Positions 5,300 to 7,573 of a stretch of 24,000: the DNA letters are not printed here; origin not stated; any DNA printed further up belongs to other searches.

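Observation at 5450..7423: One polypeptide fusing FHA, TIR-like and Ser/Thr kinase domains: candidate self-contained TIR signalling or defence module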

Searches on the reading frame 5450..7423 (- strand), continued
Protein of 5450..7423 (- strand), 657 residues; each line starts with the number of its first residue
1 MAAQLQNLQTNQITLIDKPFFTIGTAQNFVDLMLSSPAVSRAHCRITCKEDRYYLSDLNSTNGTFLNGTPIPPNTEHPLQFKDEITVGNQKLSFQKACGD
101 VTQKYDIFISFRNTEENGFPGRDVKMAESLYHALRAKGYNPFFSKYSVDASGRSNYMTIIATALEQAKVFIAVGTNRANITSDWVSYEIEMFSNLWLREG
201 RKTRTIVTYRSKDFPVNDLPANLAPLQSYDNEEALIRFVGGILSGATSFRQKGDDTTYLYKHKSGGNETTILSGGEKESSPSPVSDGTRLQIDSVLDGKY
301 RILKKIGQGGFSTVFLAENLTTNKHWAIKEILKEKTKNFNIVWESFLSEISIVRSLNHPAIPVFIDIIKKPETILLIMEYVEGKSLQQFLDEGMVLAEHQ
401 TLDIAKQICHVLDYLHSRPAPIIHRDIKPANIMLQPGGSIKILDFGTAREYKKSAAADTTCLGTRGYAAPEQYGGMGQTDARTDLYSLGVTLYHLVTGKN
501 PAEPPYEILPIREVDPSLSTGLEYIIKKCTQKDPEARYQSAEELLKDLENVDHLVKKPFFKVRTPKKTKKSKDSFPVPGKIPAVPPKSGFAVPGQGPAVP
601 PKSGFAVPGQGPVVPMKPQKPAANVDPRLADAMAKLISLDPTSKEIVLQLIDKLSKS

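Call 19: find_encoding_contigs(protein=P0053, flank=10000, max_places=3)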
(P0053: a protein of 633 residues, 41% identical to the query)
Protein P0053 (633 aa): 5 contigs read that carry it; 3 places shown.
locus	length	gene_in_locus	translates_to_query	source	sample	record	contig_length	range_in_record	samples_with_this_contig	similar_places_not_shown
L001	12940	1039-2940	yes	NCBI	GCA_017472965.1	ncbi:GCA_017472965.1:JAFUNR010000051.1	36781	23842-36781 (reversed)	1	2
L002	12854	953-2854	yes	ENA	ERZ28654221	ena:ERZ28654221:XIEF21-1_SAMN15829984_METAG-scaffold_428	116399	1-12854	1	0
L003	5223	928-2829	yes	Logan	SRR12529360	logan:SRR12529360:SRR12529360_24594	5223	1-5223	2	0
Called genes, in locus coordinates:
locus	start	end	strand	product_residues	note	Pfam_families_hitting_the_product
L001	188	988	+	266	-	PF01434:Peptidase_M41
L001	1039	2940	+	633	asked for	PF13676:TIR_2 (weak), PF00069:Pkinase, PF07714:PK_Tyr_Ser-Thr, PF03109:ABC1 (weak)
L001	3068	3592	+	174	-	PF10688:Imp-YgjV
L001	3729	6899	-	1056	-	-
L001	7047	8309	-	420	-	PF01553:Acyltransferase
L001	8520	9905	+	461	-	PF01551:Peptidase_M23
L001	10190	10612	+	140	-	PF02381:MraZ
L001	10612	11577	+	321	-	PF01795:Methyltransf_5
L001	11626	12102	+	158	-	-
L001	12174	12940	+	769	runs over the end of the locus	PF03717:PBP_dimer, PF00905:Transpeptidase, PF03793:PASTA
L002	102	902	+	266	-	PF01434:Peptidase_M41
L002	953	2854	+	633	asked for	PF13676:TIR_2 (weak), PF00069:Pkinase, PF07714:PK_Tyr_Ser-Thr, PF03109:ABC1 (weak)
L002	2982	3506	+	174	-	PF10688:Imp-YgjV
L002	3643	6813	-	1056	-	-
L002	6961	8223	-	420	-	PF01553:Acyltransferase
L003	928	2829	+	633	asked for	PF13676:TIR_2 (weak), PF00069:Pkinase, PF07714:PK_Tyr_Ser-Thr, PF03109:ABC1 (weak)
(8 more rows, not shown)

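Call 20: find_encoding_contigs(protein=P0041, flank=8000, max_places=2)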
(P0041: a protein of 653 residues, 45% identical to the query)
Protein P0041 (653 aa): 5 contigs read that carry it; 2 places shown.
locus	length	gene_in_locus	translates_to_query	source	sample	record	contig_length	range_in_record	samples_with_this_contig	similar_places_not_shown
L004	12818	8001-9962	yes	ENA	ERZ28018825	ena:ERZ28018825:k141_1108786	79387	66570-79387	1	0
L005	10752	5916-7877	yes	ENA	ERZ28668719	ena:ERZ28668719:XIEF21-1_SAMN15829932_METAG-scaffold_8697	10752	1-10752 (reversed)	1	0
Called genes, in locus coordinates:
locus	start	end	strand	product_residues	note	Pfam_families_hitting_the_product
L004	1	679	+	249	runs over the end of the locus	PF13489:Methyltransf_23, PF03848:TehB (weak), PF13847:Methyltransf_31, PF08241:Methyltransf_11, PF08242:Methyltransf_12, PF13649:Methyltransf_25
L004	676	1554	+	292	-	PF01430:HSP33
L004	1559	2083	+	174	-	-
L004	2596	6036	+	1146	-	PF13173:AAA_14 (faint), PF00910:RNA_helicase (faint), PF00004:AAA, PF07724:AAA_2, PF07728:AAA_5, PF00004:AAA, PF07728:AAA_5 (weak), PF01434:Peptidase_M41, +11 more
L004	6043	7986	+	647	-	PF13676:TIR_2, PF16697:Yop-YscD_cpl (faint), PF00498:FHA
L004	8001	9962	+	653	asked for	PF13676:TIR_2 (weak), PF00069:Pkinase, PF07714:PK_Tyr_Ser-Thr, PF03109:ABC1 (weak)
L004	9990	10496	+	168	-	PF03073:TspO_MBR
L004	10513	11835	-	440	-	PF00890:FAD_binding_2 (faint), PF01266:DAO, PF01494:FAD_binding_3 (weak), PF13450:NAD_binding_8 (weak), PF00355:Rieske (weak)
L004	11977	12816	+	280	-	?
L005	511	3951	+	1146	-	PF13173:AAA_14 (faint), PF00910:RNA_helicase (faint), PF00004:AAA, PF07724:AAA_2, PF07728:AAA_5, PF00004:AAA, PF07728:AAA_5 (weak), PF01434:Peptidase_M41, +11 more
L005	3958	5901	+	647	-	PF13676:TIR_2, PF16697:Yop-YscD_cpl (faint), PF00498:FHA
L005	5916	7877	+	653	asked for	PF13676:TIR_2 (weak), PF00069:Pkinase, PF07714:PK_Tyr_Ser-Thr, PF03109:ABC1 (weak)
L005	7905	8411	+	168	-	PF03073:TspO_MBR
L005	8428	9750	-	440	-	PF00890:FAD_binding_2 (faint), PF01266:DAO, PF01494:FAD_binding_3 (weak), PF13450:NAD_binding_8 (weak), PF00355:Rieske (weak)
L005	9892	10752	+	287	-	?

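Call 21: find_encoding_contigs(protein=P0010, flank=8000, max_places=2)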
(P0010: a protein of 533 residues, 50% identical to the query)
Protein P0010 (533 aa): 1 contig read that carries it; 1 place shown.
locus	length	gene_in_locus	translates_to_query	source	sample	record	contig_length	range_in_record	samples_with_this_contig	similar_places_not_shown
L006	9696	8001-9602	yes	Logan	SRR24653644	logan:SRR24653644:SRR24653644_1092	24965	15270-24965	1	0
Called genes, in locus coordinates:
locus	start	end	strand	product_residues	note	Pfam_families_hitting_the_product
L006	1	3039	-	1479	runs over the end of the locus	PF00069:Pkinase, PF09002:Card1_endonuc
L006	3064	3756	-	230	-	PF13672:PP2C_2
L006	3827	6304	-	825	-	-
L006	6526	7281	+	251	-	-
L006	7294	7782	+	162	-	-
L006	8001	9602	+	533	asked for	PF13676:TIR_2, PF00069:Pkinase, PF07714:PK_Tyr_Ser-Thr, PF03109:ABC1 (weak)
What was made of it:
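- On Defence-island gene (operational criterion): L006 has a kinase-Card1-nuclease gene and a PP2C gene nearby (call 21).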

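Call 22: find_encoding_contigs(protein=P0022, flank=8000, max_places=2)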
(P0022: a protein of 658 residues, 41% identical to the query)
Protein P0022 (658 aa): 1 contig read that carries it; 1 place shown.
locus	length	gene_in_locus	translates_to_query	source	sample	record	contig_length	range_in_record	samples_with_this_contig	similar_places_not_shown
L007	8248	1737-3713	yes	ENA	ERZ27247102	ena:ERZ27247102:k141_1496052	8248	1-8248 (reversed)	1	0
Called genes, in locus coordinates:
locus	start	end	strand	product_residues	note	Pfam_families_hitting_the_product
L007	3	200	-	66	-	?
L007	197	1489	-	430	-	PF13306:LRR_5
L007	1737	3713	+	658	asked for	PF00498:FHA, PF16697:Yop-YscD_cpl, PF01582:TIR (weak), PF13676:TIR_2, PF00069:Pkinase, PF01636:APH (faint), PF07714:PK_Tyr_Ser-Thr, PF03109:ABC1 (weak)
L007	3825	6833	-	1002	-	-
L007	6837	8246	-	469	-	?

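Call 40: search_protein_families(library=pfam, alignment_id=A3, max_evalue=0.0001)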
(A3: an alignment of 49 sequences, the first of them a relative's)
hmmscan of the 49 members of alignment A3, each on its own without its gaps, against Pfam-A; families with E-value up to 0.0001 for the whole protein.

A. member 1, P0028 (653 aa): 6 families
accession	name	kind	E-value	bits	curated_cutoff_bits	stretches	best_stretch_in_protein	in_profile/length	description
PF00069.31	Pkinase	-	2.3e-50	171.9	31.7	1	202-447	1-258/263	Protein kinase domain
PF07714.23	PK_Tyr_Ser-Thr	-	5.7e-25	88.5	23.1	1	204-439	3-248/258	Protein tyrosine and serine/threonine kinase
PF03109.22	ABC1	-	2.3e-09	37.2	22.9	1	252-356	121-220/244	ABC1 atypical kinase-like domain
PF13676.11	TIR_2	-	1.2e-08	35.9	28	1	18-121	1-90/122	TIR domain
PF01636.29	APH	-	4.8e-08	33.5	23.2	0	245-321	34-111/239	Phosphotransferase enzyme family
PF01582.25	TIR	-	2.8e-05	24.4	21.3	1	15-110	1-86/179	TIR domain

B. families by the number of members that match (of 49 scanned): 31 families (the first 25 are shown)
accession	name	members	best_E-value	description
PF13676.11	TIR_2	47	3.1e-34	TIR domain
PF00069.31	Pkinase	26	8.9e-71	Protein kinase domain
PF07714.23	PK_Tyr_Ser-Thr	26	1.9e-38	Protein tyrosine and serine/threonine kinase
PF03109.22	ABC1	20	2.8e-12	ABC1 atypical kinase-like domain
PF01582.25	TIR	8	1.3e-10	TIR domain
PF01636.29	APH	7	4.8e-08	Phosphotransferase enzyme family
PF13847.12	Methyltransf_31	3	1.2e-16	Methyltransferase domain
PF13489.12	Methyltransf_23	3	4.4e-14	Methyltransferase domain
PF08242.18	Methyltransf_12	3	2.1e-12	Methyltransferase domain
PF08241.18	Methyltransf_11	3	3.7e-11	Methyltransferase domain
PF13649.12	Methyltransf_25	3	5.2e-09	Methyltransferase domain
PF07724.20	AAA_2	3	7.6e-08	AAA domain (Cdc48 subfamily)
PF12799.13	LRR_4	2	6.6e-14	Leucine Rich repeats (2 copies)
PF08238.18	Sel1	2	4.2e-09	Sel1 repeat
PF08003.17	Methyltransf_9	2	2e-08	Protein of unknown function (DUF1698)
PF00498.31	FHA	1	1.7e-18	FHA domain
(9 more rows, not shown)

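Call 44: search_protein_families(library=pfam, proteins=[L007:3825-6833:-], max_evalue=0.001)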
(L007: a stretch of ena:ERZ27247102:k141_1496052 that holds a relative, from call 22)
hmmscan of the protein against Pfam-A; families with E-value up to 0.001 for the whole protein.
L007:3825-6833:- (1002 aa): 0 families

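Call 45: find_encoding_contigs(protein=window:5450-7423:-, flank=3000, max_places=3)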
Protein window:5450-7423:- (657 aa): no gene with exactly this product is on record in the collection.

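Call 46: find_encoding_contigs(protein=P0004, flank=3000, max_places=3)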
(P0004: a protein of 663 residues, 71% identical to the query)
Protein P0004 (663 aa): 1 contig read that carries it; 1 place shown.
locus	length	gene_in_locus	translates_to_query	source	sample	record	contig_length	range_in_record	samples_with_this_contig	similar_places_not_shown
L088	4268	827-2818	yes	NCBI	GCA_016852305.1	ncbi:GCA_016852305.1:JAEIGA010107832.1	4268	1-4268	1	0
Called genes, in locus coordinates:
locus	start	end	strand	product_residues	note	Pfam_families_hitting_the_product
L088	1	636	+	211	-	?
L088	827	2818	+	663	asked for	PF00498:FHA, PF16697:Yop-YscD_cpl, PF13676:TIR_2, PF00069:Pkinase, PF07714:PK_Tyr_Ser-Thr, PF03109:ABC1 (faint)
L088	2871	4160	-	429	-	PF00149:Metallophos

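Call 47: find_encoding_contigs(protein=P0003, flank=3000, max_places=3)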
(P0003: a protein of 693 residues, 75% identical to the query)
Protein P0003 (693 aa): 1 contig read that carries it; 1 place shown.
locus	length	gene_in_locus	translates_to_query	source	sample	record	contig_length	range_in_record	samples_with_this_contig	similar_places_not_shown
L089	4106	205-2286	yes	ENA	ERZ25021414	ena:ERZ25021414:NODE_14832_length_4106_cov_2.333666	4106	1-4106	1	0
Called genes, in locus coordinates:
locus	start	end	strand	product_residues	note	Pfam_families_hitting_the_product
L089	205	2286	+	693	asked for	PF00498:FHA, PF16697:Yop-YscD_cpl, PF13676:TIR_2, PF00069:Pkinase, PF07714:PK_Tyr_Ser-Thr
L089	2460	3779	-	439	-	PF00149:Metallophos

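Call 56: predict_structure(alignment_id=A1)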
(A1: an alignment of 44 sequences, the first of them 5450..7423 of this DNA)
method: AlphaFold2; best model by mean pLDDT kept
length: 657 residues; sequences in the alignment: 44
mean_pLDDT: 79.8   pTM: 0.46
mean pLDDT of the five models: 79.8, 79.6, 78.6, 78.3, 78.0
residues with pLDDT >= 90: 320; 70-90: 190; 50-70: 50; < 50: 97
segments of 3 or more residues with pLDDT < 50: 261-286, 557-624
pLDDT, mean of each block of 10 residues (from residue 1): 87 87 86 91 94 95 96 96 96 81 79 81 92 87 78 70 90 94 91 81 86 93 89 87 69 53 36 30 51 92 90 93 95 78 81 93 90 91 94 94 98 96 94 96 90 74 78 74 96 96 84 94 97 94 97 66 40 33 32 32 29 33 60 86 89 75
secondary structure, 60 per line:
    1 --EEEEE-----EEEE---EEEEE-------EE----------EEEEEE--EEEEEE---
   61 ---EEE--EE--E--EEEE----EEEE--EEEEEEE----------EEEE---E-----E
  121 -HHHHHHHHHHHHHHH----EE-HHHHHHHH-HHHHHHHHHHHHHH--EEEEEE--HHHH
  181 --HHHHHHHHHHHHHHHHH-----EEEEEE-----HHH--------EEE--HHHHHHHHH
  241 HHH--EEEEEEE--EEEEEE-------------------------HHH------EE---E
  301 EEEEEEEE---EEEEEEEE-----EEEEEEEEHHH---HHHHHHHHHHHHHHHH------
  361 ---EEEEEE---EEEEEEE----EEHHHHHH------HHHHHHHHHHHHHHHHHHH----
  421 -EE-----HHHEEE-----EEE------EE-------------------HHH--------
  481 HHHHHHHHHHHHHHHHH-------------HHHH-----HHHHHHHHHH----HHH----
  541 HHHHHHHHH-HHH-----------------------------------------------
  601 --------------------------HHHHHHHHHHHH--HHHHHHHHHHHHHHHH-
elements in order: E3-7 E13-16 E20-24 E44-49 E52-57 E64-66 E76-79 E84-87 E90-96 E107-110 H122-136 H144-151 H153-166 E169-174 H177-180 H183-199 E205-210 E227-229 H232-243 E246-252 E255-260 E300-308 E312-319 E325-332 H339-354 E364-369 E373-379 H386-391 H398-416 E432-434 E440-442 H481-497 H511-514 H520-529 H541-549 H627-638 H641-656
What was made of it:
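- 6539..6643 (-): Disordered linker between TIR and kinase, aa 261-295. pLDDT below 50 for aa 261-286 (call 56).
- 5549..5767 (-): Disordered Lys/Pro-rich tail, aa 553-625, with 15-aa repeats (…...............…). pLDDT below 50 for aa 557-624 (call 56).
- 5453..5548 (-): Conserved C-terminal helical hairpin, aa 626-657 (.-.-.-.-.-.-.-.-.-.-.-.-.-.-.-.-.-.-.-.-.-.). AF2 helices 627-638 and 641-656, pLDDT about 86-89 (call 56).
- The full-length AF2 model gives no confident inter-domain geometry (pTM 0.46, call 56).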

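Call 57: list_cluster_members(proteins=[window:5450-7423:-, window:7563-8783:-, window:22610-23506:-, window:4008-5339:+])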
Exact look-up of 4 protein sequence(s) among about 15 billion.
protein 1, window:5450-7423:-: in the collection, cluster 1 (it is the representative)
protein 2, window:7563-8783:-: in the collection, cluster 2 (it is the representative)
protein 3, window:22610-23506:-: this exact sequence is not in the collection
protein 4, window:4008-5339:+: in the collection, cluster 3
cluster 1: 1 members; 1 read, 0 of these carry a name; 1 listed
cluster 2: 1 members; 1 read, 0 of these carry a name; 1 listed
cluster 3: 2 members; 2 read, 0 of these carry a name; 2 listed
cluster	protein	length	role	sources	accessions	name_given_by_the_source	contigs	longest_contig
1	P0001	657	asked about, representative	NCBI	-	-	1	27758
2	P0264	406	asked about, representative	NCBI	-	-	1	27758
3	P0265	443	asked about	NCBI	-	-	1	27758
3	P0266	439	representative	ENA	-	-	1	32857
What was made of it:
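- Tried and rejected: It is not in the gene-position index (call 45) and carries no source name (call 57).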

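Call 65: find_encoding_contigs(protein=P0002, flank=3000, max_places=1)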
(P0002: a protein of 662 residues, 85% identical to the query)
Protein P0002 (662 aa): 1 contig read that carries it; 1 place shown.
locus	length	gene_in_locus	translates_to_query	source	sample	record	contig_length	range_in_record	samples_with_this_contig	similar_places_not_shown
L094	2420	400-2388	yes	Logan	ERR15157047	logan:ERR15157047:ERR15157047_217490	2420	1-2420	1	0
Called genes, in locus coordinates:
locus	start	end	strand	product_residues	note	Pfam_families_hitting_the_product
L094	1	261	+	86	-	?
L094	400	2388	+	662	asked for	PF00498:FHA, PF16697:Yop-YscD_cpl, PF13676:TIR_2, PF00069:Pkinase, PF07714:PK_Tyr_Ser-Thr, PF03109:ABC1 (faint)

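Call 76: search_protein_families(library=pfam, proteins=[L004:2575-6036:+, L004:6043-7986:+, L006:3827-6304:-, L006:6526-7281:+, L006:7294-7782:+], max_evalue=0.001)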
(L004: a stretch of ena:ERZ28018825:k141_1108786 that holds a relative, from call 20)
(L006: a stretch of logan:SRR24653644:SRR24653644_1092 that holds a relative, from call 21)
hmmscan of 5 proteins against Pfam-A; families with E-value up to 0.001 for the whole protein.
L004:2575-6036:+ (1153 aa): 27 families (the best 25 are shown)
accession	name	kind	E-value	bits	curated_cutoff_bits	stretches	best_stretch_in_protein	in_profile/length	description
PF00004.35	AAA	-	4.9e-49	166.6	21.2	2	754-891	1-130/131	ATPase family associated with various cellular activities (AAA)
PF07724.20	AAA_2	-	1.2e-34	120.2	27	1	237-390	1-158/166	AAA domain (Cdc48 subfamily)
PF01434.24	Peptidase_M41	-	1.1e-31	110.6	29.9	1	979-1141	9-190/191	Peptidase family M41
PF07728.20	AAA_5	-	2.4e-17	63.7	22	2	242-366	2-129/139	AAA domain (dynein-related subfamily)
PF05496.18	RuvB_N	-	8.9e-10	39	27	1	716-822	5-96/159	Holliday junction DNA helicase RuvB P-loop domain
PF13191.12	AAA_16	-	1.4e-09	39.1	32.6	0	750-787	23-63/167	AAA ATPase domain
PF13173.12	AAA_14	-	3.1e-08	34.1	27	0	753-822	4-74/129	AAA domain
PF25199.1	nSTAND_NTPase5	-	1.9e-07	31.4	34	0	749-839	39-125/145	Novel STAND NTPase 5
PF01078.27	Mg_chelatase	-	2.9e-07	30.6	20.3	0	754-772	25-43/207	Magnesium chelatase, subunit ChlI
PF00910.28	RNA_helicase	-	3.4e-07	31.2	21.5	0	243-357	2-104/105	RNA helicase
PF13401.12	AAA_22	-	6.4e-07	30.2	27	0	752-775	6-29/130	AAA domain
PF13207.12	AAA_17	-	1.5e-06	29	27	0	757-806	1-49/136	AAA domain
PF20720.3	nSTAND3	-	1.7e-06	28.3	27.2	0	752-817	18-72/155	Novel STAND NTPase 3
PF13479.12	AAA_24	-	2.1e-06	28.2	27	0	752-783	3-31/195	AAA domain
PF01695.23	IstB_IS21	-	2.5e-06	27.6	24.1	0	750-775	91-116/238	IstB-like ATP binding protein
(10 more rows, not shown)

L004:6043-7986:+ (647 aa): 3 families
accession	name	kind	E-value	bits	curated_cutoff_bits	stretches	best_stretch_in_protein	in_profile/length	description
PF13676.11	TIR_2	-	1.5e-15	58.2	28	1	428-533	2-104/122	TIR domain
PF00498.31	FHA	-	3.3e-14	53.5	20.7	1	571-638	1-66/67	FHA domain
PF16697.10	Yop-YscD_cpl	-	2.6e-06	28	33.2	1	560-638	8-83/94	Inner membrane component of T3SS, cytoplasmic domain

L006:3827-6304:- (825 aa): 0 families

L006:6526-7281:+ (251 aa): 0 families

L006:7294-7782:+ (162 aa): 0 families
